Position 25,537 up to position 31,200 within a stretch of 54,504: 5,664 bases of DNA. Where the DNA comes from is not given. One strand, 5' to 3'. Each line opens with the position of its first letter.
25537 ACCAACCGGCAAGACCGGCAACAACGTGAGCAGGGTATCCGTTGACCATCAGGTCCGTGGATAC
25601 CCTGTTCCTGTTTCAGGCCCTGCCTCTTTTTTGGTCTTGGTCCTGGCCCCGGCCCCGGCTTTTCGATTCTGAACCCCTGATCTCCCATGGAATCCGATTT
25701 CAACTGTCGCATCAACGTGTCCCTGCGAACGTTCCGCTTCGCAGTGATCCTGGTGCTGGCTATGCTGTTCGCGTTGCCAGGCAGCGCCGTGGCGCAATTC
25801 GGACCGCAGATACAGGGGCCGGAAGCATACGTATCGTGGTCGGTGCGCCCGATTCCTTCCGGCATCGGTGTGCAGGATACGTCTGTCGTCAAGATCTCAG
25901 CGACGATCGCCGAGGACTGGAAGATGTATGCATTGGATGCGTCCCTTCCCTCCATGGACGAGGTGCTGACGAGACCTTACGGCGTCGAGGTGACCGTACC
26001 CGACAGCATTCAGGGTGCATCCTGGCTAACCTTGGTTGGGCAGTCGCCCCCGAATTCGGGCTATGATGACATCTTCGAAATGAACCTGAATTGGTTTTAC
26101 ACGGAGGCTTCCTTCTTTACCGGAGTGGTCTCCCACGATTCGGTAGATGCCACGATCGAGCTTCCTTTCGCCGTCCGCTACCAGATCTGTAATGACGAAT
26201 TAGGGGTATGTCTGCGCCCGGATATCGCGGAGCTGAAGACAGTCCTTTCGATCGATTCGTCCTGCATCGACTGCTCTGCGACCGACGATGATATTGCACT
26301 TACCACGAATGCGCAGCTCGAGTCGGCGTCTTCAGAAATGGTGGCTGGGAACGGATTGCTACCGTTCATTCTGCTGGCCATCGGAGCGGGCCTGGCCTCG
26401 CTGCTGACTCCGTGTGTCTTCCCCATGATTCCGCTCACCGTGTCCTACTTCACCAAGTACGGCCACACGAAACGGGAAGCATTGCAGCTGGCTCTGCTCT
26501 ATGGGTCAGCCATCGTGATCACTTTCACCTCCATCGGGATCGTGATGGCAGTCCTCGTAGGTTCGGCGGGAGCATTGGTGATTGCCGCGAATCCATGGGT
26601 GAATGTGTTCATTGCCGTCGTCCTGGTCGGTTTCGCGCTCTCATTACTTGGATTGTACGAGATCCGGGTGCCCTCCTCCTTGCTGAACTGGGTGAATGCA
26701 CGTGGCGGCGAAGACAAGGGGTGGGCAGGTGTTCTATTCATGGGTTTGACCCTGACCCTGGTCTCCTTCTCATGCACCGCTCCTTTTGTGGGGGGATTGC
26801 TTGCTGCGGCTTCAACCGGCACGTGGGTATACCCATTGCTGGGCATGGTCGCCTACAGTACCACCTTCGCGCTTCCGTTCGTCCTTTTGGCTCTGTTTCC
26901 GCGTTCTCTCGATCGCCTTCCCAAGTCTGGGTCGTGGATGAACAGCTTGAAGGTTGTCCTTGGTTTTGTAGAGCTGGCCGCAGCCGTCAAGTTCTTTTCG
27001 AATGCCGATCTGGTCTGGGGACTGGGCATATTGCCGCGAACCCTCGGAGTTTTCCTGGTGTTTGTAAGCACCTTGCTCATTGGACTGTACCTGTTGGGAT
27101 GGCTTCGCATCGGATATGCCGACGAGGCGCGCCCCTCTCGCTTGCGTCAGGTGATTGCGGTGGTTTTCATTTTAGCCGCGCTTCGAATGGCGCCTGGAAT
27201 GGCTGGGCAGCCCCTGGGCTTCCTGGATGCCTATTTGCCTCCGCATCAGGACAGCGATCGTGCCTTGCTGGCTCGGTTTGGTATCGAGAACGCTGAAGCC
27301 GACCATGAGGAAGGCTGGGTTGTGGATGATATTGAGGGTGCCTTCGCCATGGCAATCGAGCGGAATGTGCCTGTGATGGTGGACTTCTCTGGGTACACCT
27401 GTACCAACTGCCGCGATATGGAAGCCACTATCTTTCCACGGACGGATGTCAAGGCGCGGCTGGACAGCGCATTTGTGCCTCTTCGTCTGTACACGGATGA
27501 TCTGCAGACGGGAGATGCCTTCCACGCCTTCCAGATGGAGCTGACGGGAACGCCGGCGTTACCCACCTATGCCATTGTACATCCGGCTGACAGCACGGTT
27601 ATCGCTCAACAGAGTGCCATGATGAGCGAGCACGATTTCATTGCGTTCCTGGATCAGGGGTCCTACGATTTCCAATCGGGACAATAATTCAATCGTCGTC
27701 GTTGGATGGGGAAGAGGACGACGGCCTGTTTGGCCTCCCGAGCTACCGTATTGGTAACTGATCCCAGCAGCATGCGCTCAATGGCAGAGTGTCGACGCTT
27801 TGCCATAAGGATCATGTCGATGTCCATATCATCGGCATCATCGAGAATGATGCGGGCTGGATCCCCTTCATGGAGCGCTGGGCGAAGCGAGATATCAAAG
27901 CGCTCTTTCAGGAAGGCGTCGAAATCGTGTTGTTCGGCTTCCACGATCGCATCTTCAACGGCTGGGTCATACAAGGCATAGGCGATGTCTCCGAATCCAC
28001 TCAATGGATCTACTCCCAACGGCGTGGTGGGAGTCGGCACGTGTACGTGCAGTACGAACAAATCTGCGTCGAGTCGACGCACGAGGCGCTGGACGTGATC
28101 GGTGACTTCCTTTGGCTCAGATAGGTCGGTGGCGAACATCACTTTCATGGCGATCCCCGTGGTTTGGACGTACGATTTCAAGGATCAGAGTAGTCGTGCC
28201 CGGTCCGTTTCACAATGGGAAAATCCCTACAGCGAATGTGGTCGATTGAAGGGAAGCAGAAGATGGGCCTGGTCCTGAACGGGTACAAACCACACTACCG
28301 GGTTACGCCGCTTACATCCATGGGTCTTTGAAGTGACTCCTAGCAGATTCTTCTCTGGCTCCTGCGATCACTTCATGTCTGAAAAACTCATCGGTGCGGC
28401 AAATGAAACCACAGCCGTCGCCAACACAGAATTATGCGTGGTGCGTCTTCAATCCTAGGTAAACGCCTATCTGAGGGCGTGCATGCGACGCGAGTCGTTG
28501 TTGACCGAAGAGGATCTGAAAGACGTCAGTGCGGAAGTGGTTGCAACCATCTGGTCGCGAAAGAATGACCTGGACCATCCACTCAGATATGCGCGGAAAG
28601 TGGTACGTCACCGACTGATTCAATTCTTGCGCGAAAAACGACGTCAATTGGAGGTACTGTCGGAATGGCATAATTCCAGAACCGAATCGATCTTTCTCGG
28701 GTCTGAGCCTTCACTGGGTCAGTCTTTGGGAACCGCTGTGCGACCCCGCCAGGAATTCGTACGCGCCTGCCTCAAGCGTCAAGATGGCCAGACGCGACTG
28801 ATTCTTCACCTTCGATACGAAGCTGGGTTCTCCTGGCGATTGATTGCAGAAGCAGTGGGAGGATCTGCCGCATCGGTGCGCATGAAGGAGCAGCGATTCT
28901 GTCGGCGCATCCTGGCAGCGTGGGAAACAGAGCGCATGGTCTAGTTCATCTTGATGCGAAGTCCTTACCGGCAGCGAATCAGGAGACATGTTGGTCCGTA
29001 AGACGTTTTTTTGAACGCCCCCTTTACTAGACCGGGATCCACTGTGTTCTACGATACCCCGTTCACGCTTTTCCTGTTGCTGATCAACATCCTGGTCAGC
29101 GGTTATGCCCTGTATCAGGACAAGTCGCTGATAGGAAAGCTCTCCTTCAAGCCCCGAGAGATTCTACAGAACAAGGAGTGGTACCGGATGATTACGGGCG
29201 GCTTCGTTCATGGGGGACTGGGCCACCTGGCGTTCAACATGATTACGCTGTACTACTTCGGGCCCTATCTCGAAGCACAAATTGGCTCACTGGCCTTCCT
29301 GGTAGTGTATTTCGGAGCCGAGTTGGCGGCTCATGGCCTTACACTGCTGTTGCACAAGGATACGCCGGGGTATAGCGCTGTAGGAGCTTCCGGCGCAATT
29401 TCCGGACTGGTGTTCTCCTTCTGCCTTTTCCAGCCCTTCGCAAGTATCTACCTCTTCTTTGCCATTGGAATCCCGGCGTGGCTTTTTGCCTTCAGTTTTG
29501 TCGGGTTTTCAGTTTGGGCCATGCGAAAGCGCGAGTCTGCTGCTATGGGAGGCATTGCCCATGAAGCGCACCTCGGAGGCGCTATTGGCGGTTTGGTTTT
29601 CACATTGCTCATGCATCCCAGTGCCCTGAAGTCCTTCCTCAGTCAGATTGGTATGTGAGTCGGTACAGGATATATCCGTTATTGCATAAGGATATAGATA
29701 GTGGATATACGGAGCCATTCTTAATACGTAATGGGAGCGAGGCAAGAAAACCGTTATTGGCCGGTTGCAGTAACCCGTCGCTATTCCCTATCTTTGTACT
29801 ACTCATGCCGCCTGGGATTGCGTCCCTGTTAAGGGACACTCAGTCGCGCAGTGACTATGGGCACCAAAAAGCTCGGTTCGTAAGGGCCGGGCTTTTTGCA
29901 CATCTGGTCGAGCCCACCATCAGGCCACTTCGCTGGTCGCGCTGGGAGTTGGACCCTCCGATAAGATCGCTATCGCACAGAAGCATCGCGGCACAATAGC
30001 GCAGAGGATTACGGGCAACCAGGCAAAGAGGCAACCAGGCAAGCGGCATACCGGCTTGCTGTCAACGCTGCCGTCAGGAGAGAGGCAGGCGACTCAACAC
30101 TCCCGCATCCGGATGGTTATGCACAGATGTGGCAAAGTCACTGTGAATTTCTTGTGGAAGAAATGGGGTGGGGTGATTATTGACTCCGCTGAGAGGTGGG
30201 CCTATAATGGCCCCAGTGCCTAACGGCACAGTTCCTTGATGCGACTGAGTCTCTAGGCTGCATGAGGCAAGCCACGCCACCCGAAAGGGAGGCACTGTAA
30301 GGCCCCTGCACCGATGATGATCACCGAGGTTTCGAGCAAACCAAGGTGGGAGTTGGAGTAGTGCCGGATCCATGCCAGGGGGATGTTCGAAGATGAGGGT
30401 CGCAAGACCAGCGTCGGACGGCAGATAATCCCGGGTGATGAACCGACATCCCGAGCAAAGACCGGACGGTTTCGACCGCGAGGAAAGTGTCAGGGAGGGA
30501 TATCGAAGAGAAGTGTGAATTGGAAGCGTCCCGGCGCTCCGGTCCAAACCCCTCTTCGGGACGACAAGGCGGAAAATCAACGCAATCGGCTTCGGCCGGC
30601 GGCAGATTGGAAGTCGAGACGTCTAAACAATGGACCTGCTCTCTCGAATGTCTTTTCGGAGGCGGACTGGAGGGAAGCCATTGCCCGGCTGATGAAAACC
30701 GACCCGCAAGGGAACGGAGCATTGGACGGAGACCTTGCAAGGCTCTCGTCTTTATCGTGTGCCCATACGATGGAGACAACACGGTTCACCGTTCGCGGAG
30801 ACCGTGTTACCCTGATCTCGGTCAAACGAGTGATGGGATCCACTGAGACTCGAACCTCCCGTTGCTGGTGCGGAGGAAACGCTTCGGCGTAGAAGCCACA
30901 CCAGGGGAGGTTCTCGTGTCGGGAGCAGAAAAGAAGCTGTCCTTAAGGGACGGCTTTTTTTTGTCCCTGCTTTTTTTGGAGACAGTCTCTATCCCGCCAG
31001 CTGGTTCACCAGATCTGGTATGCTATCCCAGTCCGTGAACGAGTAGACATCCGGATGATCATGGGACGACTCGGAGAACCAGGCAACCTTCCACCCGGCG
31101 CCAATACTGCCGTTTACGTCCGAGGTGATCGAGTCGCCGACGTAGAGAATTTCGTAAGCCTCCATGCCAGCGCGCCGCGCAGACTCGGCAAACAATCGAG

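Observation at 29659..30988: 1.33-kb ORF-poor gap holding a candidate ~750-nt ornate structured RNA with its own promoter and terminator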

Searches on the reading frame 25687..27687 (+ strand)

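Call 64: search_protein_families(library=ncbifam, proteins=[window:25687-27687:+], max_evalue=0.001)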
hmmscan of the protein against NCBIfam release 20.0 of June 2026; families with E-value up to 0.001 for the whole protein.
window:25687-27687:+ (666 aa): 4 families
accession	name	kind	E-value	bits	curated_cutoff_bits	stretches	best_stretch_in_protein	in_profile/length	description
NF001419.0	PRK00293.1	subfamily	9.8e-49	166.4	330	1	158-625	112-541/574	protein-disulfide reductase DsbD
NF045694.1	seleno_TsoB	exception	1.3e-48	165.5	805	2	209-501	166-446/572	rhodanese/DsbD fusion-like selenoprotein TsoB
NF040495.1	tranport_ArsG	equivalog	3.9e-05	23.1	200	1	229-404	8-183/225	aromatic aminobenezylarsenical efflux permease ArsG family transporter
NF041199.1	trx7_PDZ_seleno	equivalog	0.00023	20.2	300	1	544-602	2-61/390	Trx7/PDZ domain-containing (seleno)protein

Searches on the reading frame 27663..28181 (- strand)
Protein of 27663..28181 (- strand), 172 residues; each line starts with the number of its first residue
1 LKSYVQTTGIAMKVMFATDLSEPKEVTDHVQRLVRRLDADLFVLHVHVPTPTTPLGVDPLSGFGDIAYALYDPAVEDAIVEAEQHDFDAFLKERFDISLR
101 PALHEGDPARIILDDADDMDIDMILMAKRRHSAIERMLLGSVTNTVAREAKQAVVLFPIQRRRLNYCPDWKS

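Call 64: search_protein_families(library=ncbifam, proteins=[window:27663-28181:-], max_evalue=0.001)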
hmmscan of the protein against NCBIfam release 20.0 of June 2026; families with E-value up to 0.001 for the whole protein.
window:27663-28181:- (172 aa): 1 family
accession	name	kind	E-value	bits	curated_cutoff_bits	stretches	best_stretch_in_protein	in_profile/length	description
NF011581.0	PRK15005.1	equivalog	1.6e-06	28.4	166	1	66-155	52-141/144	universal stress protein UspF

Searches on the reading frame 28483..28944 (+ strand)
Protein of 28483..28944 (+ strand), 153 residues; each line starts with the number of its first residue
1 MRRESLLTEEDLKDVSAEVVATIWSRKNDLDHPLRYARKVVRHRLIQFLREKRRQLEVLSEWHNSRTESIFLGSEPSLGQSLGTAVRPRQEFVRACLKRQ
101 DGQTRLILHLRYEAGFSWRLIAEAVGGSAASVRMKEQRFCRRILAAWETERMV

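Call 9: search_protein_families(library=pfam, proteins=[window:28483-28944:+], max_evalue=1)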
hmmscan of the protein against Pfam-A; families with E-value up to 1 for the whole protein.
window:28483-28944:+ (153 aa): 1 family
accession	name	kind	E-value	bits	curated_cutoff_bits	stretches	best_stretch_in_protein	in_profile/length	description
PF04545.22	Sigma70_r4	-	0.014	15.4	24.1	1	103-142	8-47/50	Sigma-70, region 4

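Call 64: search_protein_families(library=ncbifam, proteins=[window:28483-28944:+], max_evalue=0.001)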
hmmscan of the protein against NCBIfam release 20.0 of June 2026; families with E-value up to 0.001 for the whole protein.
window:28483-28944:+ (153 aa): 7 families
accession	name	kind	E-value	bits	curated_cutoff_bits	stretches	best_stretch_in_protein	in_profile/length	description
TIGR02989.1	Sig-70_gvs1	subfamily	2e-08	34.3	124.55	1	10-139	26-150/158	RNA polymerase sigma-70 factor, Rhodopirellula/Verrucomicrobium family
TIGR02937.1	sigma70-ECF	superfamily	2.2e-08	33.9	42.9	1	10-143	26-161/165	sigma-70 family RNA polymerase sigma factor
TIGR02985.1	Sig70_bacteroi1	subfamily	1.5e-07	31.8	126.4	1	8-135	24-150/162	RNA polymerase sigma-70 factor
NF058625.1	sigma_PG0214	equivalog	5e-07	29.6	130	1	6-135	25-149/170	GFO_1088 family ECF-type sigma factor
TIGR02983.1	SigE-fam_strep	subfamily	4.6e-06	26.6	141.55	1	13-143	34-154/162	SigE family RNA polymerase sigma factor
NF009172.0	PRK12519.1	subfamily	2.2e-05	24.1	222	1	11-136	55-178/194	RNA polymerase sigma factor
NF009189.0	PRK12537.1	equivalog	0.0007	19.2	261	1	13-134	51-168/182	RNA polymerase sigma factor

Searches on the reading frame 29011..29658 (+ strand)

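Call 9: search_protein_families(library=pfam, proteins=[window:29011-29658:+], max_evalue=1)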
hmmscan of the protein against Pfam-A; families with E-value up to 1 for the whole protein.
window:29011-29658:+ (215 aa): 2 families
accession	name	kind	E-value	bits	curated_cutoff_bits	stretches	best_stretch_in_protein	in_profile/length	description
PF01694.28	Rhomboid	-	1.5e-29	103.4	22.6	1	55-203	2-142/143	Rhomboid domain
PF04511.20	DER1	-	0.0012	19.3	26.6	1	43-172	28-155/191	Der1-like family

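Call 64: search_protein_families(library=ncbifam, proteins=[window:29011-29658:+], max_evalue=0.001)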
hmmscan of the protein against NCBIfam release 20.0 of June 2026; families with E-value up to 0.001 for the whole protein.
window:29011-29658:+ (215 aa): 3 families
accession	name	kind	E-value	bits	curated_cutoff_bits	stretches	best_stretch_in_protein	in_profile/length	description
TIGR03902.1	rhom_GG_sort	equivalog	1.1e-15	58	84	1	44-198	4-153/154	rhombosortase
TIGR04239.1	rhombo_GlpG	equivalog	3.9e-07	30.1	250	1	18-200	96-267/271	rhomboid family intramembrane serine protease GlpG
NF008155.0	PRK10907.1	equivalog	2e-05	24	335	1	17-105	95-183/276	rhomboid family intramembrane serine protease GlpG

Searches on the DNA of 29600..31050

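Call 4: search_rna_families(source=window, start=29600, end=31050, threshold=evalue, max_evalue=10, show_alignments=3)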
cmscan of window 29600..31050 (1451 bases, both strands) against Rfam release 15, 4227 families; matches with E-value up to 10: 8.
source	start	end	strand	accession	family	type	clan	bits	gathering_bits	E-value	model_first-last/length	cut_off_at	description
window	30756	30828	+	RF02598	EBv-sisRNA-2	Gene;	-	19.8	41.8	6.3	1-76/76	no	Epstein-Barr virus stable intronic sequence RNA 2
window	29817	29901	+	RF00506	Thr_leader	Cis-reg; leader;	-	18.9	55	1.3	1-118/118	no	Threonine operon leader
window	30310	30329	+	RF01273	sR34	Gene; snRNA; snoRNA; CD-box;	-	15.9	40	6.5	1-54/54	no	Small nucleolar RNA sR34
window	30829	30962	+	RF01408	sraL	Gene; sRNA;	-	15.5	39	1.1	1-142/142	no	sraL Hfq binding RNA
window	30912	30980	+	RF03325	mir-4872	Gene; miRNA;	-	15.4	58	8.8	1-76/76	no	mir-4872 microRNA precursor family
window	30921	30969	+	RF04295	mir-329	Gene; miRNA;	CL00149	15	76.8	9.8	1-80/80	no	mir-329 microRNA precursor family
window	30489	30547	+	RF00382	DnaX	Cis-reg; frameshift_element;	-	14.3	35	4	1-65/65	no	DnaX ribosomal frameshifting element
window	30365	30490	-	RF04317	aceE-II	Cis-reg;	-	12.1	100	2.5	1-190/190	no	aceE-II ncRNA motif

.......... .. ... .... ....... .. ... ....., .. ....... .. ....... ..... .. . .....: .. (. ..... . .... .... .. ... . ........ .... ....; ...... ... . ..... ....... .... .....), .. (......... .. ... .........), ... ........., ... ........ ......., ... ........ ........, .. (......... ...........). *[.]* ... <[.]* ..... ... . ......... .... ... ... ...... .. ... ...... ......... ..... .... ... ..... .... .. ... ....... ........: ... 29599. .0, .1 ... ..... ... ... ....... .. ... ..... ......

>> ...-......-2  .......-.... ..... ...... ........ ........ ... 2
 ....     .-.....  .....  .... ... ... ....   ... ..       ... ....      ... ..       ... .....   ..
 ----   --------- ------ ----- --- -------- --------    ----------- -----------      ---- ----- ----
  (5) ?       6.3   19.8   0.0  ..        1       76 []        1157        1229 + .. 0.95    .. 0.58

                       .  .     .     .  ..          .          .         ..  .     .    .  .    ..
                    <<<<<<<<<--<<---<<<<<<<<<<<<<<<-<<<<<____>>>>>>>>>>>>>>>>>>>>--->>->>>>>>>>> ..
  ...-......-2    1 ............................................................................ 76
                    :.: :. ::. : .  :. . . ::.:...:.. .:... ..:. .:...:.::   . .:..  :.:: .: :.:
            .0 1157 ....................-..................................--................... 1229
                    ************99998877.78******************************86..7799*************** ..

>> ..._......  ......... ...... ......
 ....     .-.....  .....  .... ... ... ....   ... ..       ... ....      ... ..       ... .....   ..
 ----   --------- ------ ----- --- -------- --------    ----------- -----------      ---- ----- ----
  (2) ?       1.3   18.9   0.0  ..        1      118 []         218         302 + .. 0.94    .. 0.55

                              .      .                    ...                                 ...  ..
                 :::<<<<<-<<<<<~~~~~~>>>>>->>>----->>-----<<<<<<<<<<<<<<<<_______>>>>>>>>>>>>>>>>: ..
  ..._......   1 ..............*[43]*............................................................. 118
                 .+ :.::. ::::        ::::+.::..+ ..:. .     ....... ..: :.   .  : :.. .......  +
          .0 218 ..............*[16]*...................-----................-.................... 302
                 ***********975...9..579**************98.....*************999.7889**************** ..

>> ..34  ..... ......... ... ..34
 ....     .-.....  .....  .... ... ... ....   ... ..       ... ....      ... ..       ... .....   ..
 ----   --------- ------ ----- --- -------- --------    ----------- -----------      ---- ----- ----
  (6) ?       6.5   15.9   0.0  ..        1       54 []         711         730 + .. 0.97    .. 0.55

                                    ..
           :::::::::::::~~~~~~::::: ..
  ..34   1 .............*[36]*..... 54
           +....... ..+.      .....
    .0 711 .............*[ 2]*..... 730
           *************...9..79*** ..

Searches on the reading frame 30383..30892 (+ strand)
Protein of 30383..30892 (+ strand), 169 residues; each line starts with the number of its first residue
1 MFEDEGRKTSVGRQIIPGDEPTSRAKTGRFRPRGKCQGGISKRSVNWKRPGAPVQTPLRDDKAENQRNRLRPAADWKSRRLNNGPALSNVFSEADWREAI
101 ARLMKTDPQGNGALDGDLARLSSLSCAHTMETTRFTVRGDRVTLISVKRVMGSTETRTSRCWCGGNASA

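Call 9: search_protein_families(library=pfam, proteins=[window:30383-30892:+], max_evalue=1)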
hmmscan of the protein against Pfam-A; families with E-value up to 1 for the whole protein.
window:30383-30892:+ (169 aa): 1 family
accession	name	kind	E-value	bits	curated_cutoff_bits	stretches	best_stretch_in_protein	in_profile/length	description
PF12434.13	Malate_DH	-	0.15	12.4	21.5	1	53-74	4-25/32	Malate dehydrogenase enzyme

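Call 12: find_homologous_proteins(query=window:30383-30892:+, max_evalue=0.01)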
Query window:30383-30892:+ (169 aa): 3 proteins with E <= 0.01 among 42 candidates.
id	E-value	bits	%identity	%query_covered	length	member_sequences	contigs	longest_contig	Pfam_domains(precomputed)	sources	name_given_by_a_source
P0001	3.5e-106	371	99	100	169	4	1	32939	-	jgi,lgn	jgi:hypothetical protein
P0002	4.4e-37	146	86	50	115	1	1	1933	-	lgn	-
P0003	7.4e-31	125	67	58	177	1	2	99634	-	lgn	-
